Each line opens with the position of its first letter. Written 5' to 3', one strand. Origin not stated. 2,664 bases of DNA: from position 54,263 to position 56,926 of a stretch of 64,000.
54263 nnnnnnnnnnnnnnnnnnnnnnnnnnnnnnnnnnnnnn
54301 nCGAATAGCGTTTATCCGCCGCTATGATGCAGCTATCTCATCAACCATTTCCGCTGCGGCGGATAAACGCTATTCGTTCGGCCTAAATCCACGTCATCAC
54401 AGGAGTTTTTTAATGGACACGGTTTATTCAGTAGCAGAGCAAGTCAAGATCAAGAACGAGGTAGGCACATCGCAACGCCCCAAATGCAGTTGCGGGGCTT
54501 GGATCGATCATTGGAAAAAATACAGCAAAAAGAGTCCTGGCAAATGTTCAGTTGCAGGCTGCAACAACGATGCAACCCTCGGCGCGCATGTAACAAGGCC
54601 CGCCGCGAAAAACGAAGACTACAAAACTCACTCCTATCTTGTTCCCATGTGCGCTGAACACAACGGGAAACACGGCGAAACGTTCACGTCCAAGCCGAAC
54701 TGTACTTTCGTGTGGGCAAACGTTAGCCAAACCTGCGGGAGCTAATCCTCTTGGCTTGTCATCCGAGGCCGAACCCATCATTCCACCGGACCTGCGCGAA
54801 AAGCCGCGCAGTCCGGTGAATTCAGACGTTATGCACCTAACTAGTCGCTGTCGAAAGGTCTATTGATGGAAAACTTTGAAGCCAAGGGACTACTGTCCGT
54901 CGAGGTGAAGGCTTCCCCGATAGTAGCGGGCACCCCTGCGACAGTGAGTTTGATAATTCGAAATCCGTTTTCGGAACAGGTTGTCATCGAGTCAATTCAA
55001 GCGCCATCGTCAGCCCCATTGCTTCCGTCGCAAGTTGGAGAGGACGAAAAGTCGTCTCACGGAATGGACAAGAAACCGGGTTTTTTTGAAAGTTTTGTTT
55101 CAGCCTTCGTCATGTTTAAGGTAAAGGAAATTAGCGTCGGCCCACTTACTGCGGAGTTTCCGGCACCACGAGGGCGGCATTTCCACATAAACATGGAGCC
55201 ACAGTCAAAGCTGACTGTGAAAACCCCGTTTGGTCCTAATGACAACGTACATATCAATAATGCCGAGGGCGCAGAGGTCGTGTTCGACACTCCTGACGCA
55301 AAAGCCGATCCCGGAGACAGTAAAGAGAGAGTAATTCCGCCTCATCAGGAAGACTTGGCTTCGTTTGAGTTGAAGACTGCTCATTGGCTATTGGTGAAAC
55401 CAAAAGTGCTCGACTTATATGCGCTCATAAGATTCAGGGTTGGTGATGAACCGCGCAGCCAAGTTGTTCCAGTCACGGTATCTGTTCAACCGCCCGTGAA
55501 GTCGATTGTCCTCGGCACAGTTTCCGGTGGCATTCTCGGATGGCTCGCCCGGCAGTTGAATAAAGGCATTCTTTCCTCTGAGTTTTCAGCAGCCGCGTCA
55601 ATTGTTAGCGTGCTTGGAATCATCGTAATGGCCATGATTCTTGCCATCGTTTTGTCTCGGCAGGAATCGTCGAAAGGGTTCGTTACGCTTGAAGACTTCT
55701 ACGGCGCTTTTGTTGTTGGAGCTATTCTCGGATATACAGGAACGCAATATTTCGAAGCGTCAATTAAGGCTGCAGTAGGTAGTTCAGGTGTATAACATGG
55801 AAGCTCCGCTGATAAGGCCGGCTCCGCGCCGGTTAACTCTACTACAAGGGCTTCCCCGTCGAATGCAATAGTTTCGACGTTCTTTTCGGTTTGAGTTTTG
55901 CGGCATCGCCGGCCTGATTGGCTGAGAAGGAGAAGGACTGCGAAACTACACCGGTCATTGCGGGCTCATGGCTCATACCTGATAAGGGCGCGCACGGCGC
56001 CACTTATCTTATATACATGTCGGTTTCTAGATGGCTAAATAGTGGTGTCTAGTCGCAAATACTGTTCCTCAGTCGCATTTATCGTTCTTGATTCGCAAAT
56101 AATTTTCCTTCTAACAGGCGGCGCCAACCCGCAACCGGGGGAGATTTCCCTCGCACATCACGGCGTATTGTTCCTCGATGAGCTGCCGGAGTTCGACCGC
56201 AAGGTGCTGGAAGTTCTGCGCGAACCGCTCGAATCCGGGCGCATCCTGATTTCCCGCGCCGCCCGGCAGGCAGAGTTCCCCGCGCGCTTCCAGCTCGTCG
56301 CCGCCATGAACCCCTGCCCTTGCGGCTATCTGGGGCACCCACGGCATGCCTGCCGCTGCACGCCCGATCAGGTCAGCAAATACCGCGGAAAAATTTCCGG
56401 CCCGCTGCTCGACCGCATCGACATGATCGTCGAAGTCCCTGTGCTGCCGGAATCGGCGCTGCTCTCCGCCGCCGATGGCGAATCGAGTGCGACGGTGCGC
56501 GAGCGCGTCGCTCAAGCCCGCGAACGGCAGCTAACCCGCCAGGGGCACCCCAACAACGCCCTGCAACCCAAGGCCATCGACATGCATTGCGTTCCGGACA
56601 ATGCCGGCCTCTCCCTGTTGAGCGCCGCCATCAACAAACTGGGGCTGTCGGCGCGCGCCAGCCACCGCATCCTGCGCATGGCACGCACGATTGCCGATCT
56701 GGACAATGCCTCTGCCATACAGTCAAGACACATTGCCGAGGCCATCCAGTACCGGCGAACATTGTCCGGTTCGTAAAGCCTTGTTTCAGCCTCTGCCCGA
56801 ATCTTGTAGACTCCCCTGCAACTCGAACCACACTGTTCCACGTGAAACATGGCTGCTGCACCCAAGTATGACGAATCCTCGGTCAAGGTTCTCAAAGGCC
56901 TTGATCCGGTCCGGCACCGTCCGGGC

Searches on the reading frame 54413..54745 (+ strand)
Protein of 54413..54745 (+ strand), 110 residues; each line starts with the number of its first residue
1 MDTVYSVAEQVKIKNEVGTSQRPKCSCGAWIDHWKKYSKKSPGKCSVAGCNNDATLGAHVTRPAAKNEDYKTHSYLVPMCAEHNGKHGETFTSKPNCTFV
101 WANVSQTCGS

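Call 4: search_protein_families(library=pfam, proteins=[window:54413-54745:+], max_evalue=0.1)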
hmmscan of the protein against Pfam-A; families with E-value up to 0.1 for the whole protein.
window:54413-54745:+ (110 aa): 0 families

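Call 5: search_protein_families(library=padloc, proteins=[window:54413-54745:+], max_evalue=0.1)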
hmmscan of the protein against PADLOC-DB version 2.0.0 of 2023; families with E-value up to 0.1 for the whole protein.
window:54413-54745:+ (110 aa): 0 families

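Call 7: search_protein_families(library=ncbifam, proteins=[window:54413-54745:+], max_evalue=0.1)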
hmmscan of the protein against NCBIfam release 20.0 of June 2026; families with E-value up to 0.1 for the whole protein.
window:54413-54745:+ (110 aa): 0 families

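Call 55: find_related_loci(query=window:54413-54745:+, collection=metagenome_contigs, flank=4000)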
Query window:54413-54745:+ (110 aa) in metagenome_contigs; peptide patterns used: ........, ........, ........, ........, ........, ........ (x = any residue, [..] = any of these).
126 stretches matched a pattern, but none encodes a relative of the query by tblastn (E <= 1e-3).

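Call 69: search_protein_representatives(protein=window:54413-54745:+)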
Query: 110 residues. Proteins with E-value up to 0.001 (for the whole library): 923; up to 1e-10: 148; up to 1e-30: 1. The best 150 are listed.
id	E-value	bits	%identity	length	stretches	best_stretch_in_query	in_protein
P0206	2.1e-37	144.1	58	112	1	3-110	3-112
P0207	9.5e-30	119.4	58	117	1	4-109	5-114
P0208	4.0e-29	117.4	87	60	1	1-60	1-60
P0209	1.9e-26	108.8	54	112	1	1-109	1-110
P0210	1.4e-23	99.5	43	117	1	11-108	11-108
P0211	5.5e-23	97.6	48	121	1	11-110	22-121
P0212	6.9e-23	97.3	47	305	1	2-109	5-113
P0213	1.3e-22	96.4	46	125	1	20-108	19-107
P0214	2.5e-21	92.3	40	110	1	2-109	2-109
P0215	3.2e-21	91.9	50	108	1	10-109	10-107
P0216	7.6e-20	87.5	39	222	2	13-108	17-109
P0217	8.4e-20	87.4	51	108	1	11-109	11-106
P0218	5.1e-19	84.9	36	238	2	12-86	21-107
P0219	7.6e-19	84.3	47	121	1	11-109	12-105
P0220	7.6e-19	84.3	52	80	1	3-79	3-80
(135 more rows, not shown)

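Call 76: search_solved_structures(query=A7, max_evalue=10, show_alignments=2)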
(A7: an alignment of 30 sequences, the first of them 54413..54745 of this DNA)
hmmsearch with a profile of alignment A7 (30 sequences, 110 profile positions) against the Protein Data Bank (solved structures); distinct sequences matched with E-value up to 10: 19.
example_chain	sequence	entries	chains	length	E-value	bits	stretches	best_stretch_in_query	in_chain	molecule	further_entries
6wmi_A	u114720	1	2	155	0.043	16.9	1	40-77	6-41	Zinc finger protein 410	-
8r8l_A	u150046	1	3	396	0.088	15.9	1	25-68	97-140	Peptide 2k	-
8r2l_AAA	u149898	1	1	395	0.089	15.9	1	25-68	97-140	Envelope protein E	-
8qrh_A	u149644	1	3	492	0.13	15.4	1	25-68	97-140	Genome polyprotein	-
1k4r_A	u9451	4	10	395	0.14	15.2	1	26-67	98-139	MAJOR ENVELOPE PROTEIN E | TICK-BORNE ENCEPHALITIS VIRUS GLYCOPROTEIN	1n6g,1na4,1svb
1urz_A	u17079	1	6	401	0.15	15.2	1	26-67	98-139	ENVELOPE PROTEIN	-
6j5g_A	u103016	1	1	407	0.15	15.2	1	26-67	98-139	Envelope protein E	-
9foj_A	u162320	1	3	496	0.18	14.9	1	26-71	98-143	Envelope protein E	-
7qre_A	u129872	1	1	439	0.18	14.9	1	26-67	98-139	Envelope protein E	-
7qrf_A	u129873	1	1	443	0.19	14.9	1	26-67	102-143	Envelope protein E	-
9fk0_A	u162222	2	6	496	0.2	14.7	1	26-67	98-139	Envelope protein E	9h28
7z51_A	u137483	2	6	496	0.21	14.7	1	26-67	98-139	Envelope protein E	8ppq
5o6a_A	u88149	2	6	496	0.21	14.7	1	26-67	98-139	Envelope protein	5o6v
8puv_A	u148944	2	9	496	0.23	14.6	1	26-67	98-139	Envelope protein E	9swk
5y0u_A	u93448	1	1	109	0.32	14.1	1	25-52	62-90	Zinc finger protein AEBP2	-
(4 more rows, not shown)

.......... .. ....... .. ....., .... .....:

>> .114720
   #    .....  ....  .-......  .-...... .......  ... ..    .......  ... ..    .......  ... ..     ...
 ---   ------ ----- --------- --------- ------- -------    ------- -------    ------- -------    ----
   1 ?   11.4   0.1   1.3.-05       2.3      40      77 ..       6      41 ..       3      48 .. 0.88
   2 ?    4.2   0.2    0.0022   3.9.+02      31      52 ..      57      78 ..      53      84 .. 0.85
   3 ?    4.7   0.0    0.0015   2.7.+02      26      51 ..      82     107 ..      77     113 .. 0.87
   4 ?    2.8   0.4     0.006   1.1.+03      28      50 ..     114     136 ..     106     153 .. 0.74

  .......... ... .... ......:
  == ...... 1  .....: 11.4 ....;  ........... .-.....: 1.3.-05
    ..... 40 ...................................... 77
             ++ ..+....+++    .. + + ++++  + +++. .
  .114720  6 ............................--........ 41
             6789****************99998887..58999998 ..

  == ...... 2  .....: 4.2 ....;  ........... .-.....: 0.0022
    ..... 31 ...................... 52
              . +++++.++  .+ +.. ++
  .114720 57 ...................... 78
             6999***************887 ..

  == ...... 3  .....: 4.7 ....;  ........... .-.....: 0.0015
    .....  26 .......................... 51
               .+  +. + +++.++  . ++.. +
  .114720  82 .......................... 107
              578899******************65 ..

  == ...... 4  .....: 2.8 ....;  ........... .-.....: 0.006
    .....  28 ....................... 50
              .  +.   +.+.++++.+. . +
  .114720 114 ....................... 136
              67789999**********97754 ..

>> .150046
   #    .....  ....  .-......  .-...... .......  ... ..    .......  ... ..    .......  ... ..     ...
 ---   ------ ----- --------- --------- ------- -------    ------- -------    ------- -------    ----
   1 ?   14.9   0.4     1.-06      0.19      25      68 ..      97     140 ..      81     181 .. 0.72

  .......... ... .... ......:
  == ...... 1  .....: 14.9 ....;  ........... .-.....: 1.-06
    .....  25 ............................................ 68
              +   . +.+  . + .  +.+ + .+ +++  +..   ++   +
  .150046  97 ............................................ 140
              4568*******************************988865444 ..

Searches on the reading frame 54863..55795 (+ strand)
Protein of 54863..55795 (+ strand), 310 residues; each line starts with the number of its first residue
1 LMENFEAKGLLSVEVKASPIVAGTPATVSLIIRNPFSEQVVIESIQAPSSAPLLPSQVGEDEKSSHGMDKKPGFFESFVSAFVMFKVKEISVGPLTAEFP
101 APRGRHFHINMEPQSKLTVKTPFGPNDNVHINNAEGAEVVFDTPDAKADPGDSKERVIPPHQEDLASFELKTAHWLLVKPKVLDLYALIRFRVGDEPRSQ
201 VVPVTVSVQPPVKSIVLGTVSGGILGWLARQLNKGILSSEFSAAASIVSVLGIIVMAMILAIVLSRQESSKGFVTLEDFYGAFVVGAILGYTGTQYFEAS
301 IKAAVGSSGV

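Call 4: search_protein_families(library=pfam, proteins=[window:54863-55795:+], max_evalue=0.1)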
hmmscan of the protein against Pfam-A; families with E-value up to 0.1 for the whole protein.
window:54863-55795:+ (310 aa): 0 families

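Call 5: search_protein_families(library=padloc, proteins=[window:54863-55795:+], max_evalue=0.1)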
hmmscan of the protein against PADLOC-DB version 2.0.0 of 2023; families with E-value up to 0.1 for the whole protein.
window:54863-55795:+ (310 aa): 0 families

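Call 7: search_protein_families(library=ncbifam, proteins=[window:54863-55795:+], max_evalue=0.1)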
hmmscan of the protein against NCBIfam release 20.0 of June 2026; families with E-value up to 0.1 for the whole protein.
window:54863-55795:+ (310 aa): 0 families

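Call 54: find_homologous_proteins(query=window:54863-55795:+, max_evalue=0.01)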
Query window:54863-55795:+ (310 aa): 58 proteins with E <= 0.01 among 5576 candidates.
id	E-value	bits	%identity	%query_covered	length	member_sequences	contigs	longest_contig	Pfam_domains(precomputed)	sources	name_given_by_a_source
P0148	2.9e-179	613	93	99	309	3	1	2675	-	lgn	-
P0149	8.3e-170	581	90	99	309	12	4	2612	-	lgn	-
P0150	1.5e-166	571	88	99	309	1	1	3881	-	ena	-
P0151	8.9e-164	562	87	99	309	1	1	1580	-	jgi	jgi:hypothetical protein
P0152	1.1e-163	561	86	99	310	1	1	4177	-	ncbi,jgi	jgi:hypothetical protein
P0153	3.1e-158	544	84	99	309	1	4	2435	-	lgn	-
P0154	5.5e-155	533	82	98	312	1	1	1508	-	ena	-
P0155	2.1e-150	518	80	100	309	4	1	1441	-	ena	-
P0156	1.9e-149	515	81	99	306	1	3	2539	-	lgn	-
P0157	2.7e-149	514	78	99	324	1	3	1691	-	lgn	-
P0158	9.6e-147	506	80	99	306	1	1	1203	-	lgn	-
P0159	2.1e-143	495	77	99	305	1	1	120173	-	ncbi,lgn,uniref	ncbi:hypothetical protein ACF8GB_20365 [Pseudomonas sp. xss_4]|uniref:hypothetical protein n=1 Tax=P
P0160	4.0e-143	494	77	99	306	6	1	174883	-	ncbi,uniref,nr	ncbi:hypothetical protein [Pseudomonas sp. SWRI179]|uniref:hypothetical protein n=1 Tax=Pseudomonas 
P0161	4.6e-142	490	76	99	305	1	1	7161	-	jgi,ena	-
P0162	9.5e-142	489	76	99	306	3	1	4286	-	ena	-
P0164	4.7e-135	467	74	98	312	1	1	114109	-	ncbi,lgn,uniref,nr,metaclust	ncbi:hypothetical protein SAMN05216404_111106 [Nitrosospira multiformis]|uniref:Uncharacterized prot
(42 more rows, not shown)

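Call 57: find_encoding_contigs(protein=P0160, flank=6000, max_places=2)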
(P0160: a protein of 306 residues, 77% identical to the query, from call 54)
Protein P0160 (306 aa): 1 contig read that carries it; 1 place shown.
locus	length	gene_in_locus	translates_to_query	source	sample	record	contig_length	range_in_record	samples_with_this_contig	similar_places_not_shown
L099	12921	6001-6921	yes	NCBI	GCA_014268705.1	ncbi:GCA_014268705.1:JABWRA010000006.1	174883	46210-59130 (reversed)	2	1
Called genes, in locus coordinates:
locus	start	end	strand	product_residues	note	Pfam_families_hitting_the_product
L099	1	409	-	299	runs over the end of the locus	-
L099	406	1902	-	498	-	PF02463:SMC_N (weak), PF13175:AAA_15, PF13304:AAA_21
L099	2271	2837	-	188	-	-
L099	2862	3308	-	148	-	-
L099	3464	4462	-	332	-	PF14022:DUF4238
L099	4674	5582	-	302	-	-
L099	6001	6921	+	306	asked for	-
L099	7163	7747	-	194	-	PF05656:DUF805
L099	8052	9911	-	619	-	PF00664:ABC_membrane, PF00005:ABC_tran, PF02463:SMC_N (weak)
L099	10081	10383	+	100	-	PF12840:HTH_20 (faint), PF09339:HTH_IclR (weak), PF01022:HTH_5 (weak)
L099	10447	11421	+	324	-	PF08240:ADH_N, PF00107:ADH_zinc_N, PF13602:ADH_zinc_N_2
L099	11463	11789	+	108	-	PF03992:ABM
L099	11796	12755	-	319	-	-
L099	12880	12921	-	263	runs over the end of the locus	PF00196:GerE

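Call 58: find_encoding_contigs(protein=P0164, flank=6000, max_places=2)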
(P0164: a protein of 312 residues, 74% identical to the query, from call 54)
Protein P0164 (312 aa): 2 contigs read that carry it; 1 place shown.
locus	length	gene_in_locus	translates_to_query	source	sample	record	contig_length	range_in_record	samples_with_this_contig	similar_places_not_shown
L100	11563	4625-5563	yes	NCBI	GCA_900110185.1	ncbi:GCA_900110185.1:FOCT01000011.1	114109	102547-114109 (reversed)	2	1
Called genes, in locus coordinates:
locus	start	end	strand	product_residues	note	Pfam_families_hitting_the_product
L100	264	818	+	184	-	-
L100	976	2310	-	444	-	PF07690:MFS_1, PF11700:ATG22, PF13347:MFS_2, PF07690:MFS_1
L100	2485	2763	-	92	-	-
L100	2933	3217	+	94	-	-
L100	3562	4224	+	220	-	PF00589:Phage_integrase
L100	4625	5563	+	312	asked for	-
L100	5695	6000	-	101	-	PF26332:DUF8087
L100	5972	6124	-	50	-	-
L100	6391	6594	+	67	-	PF12728:HTH_17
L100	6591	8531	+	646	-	PF05840:Phage_GPA, PF23343:REP_ORF2-G2P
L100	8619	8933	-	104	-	-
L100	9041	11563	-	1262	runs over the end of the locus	PF13676:TIR_2, PF13191:AAA_16 (weak), PF19925:DUF6388 (faint), PF13374:TPR_10 (faint), PF13424:TPR_12 (faint)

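Call 81: predict_structure(alignment_id=A6)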
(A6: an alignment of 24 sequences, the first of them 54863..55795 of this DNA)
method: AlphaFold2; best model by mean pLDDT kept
length: 310 residues; sequences in the alignment: 24
mean_pLDDT: 65.1   pTM: 0.46
mean pLDDT of the five models: 65.1, 64.2, 62.2, 61.3, 60.9
residues with pLDDT >= 90: 14; 70-90: 143; 50-70: 74; < 50: 79
segments of 3 or more residues with pLDDT < 50: 1-5, 51-102, 145-152, 269-275, 306-310
pLDDT, mean of each block of 10 residues (from residue 1): 54 85 77 91 77 37 34 43 36 34 64 79 75 79 52 73 84 56 79 88 79 71 77 63 66 72 57 52 76 62 47
secondary structure, 60 per line:
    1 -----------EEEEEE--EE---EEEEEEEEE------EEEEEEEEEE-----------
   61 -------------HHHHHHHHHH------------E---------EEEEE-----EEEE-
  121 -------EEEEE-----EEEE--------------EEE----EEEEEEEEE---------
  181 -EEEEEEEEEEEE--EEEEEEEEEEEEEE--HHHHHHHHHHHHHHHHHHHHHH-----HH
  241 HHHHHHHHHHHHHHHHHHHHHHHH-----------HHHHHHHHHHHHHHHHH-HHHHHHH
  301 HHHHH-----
elements in order: E12-17 E25-33 E40-49 H74-83 E106-110 E116-119 E128-132 E138-141 E156-158 E163-171 E182-193 E196-209 H212-233 H239-264 H276-292 H294-305

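Call 85: search_protein_families(library=padloc, proteins=[L099:406-1902:-, L099:2271-2837:-, L099:2862-3308:-, L099:3464-4462:-, L099:4674-5582:-, L099:7163-7747:-, L100:3562-4224:+], max_evalue=0.001)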
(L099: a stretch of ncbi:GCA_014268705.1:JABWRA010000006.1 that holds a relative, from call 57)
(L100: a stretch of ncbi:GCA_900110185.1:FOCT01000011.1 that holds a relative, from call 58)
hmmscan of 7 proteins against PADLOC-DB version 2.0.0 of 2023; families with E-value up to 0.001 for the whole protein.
L099:406-1902:- (498 aa): 127 families (the best 25 are shown)
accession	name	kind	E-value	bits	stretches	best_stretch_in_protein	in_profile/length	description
PDLC04244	PDC-M01A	-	2.3e-109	364.4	1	1-492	1-478/482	-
PDLC04235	PDC-M01A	-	3.3e-89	298.1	1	20-494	18-505/510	-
PDLC00282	PtuA1|PtuA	-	1.3e-61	207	1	23-494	21-515/520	AAA ATPase domain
PDLC04238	PDC-M01A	-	2.5e-57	192.9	2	335-466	405-536/564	-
PDLC04239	PDC-M01A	-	3.9e-55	185.3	2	337-491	389-542/552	-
PDLC04236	PDC-M01A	-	1.4e-52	177.1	1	138-490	7-380/388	-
PDLC04240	PDC-M01A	-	2.9e-50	169.5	1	9-489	161-637/639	-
PDLC04242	PDC-M01A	-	6.4e-33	111.8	2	332-478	398-546/566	-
PDLC04241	PDC-M01A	-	1.3e-29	101.3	2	336-470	275-408/435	-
PDLC04243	PDC-M01A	-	3.4e-26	89.9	2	284-452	326-490/537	-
PDLC00283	PtuA1|PtuA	-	1e-25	88.8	2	314-415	254-355/448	AAA ATPase domain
PDLC00271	PtuA1|PtuA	-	2.4e-21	74.8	2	356-465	276-379/421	AAA ATPase domain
PDLC00273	PtuA1|PtuA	-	1.5e-17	61.7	1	307-418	177-284/375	AAA ATPase domain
PDLC04237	PDC-M01A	-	3.3e-17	60.2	1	335-448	413-528/586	-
PDLC00285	PtuA1|PtuA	-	7.8e-17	59.6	1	290-414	216-340/432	AAA ATPase domain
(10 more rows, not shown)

L099:2271-2837:- (188 aa): 0 families

L099:2862-3308:- (148 aa): 2 families
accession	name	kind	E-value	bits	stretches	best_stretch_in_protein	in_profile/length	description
PDLC03860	LmuB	-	0.00012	18.8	1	27-119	202-297/565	-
PDLC00249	LmuB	-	0.00078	16.2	1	34-118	211-297/565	AAA ATPase domain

L099:3464-4462:- (332 aa): 0 families

L099:4674-5582:- (302 aa): 0 families

L099:7163-7747:- (194 aa): 0 families

L100:3562-4224:+ (220 aa): 0 families

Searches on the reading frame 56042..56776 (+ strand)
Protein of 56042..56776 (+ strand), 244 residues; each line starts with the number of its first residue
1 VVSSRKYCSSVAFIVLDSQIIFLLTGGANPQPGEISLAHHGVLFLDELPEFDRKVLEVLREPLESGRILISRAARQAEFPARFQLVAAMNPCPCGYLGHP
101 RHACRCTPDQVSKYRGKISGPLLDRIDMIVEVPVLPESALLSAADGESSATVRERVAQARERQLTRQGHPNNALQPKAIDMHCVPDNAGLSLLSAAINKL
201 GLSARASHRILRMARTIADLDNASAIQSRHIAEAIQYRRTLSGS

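Call 4: search_protein_families(library=pfam, proteins=[window:56042-56776:+], max_evalue=0.1)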
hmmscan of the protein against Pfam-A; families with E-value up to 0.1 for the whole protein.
window:56042-56776:+ (244 aa): 7 families
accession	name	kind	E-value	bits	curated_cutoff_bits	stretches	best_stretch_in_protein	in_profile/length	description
PF01078.27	Mg_chelatase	-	9.7e-54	182.3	20.3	1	23-137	90-204/207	Magnesium chelatase, subunit ChlI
PF13335.12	Mg_chelatase_C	-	1.4e-31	109.4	26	1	146-238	1-94/94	Magnesium chelatase, subunit ChlI C-terminal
PF00493.29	MCM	-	9.3e-08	31.9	23.3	1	31-130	113-202/224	MCM P-loop domain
PF07728.20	AAA_5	-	0.00016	22.1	22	1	40-93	67-125/139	AAA domain (dynein-related subfamily)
PF00158.32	Sigma54_activat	-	0.00056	20.1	20.2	1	25-90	79-142/168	Sigma-54 interaction domain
PF20436.4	LonB_AAA-LID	-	0.027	14.9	22.4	1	197-239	21-63/65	Archaeal LonB, AAA+ ATPase LID domain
PF17863.7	AAA_lid_2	-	0.06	13.5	22.7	0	197-236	8-47/74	AAA lid domain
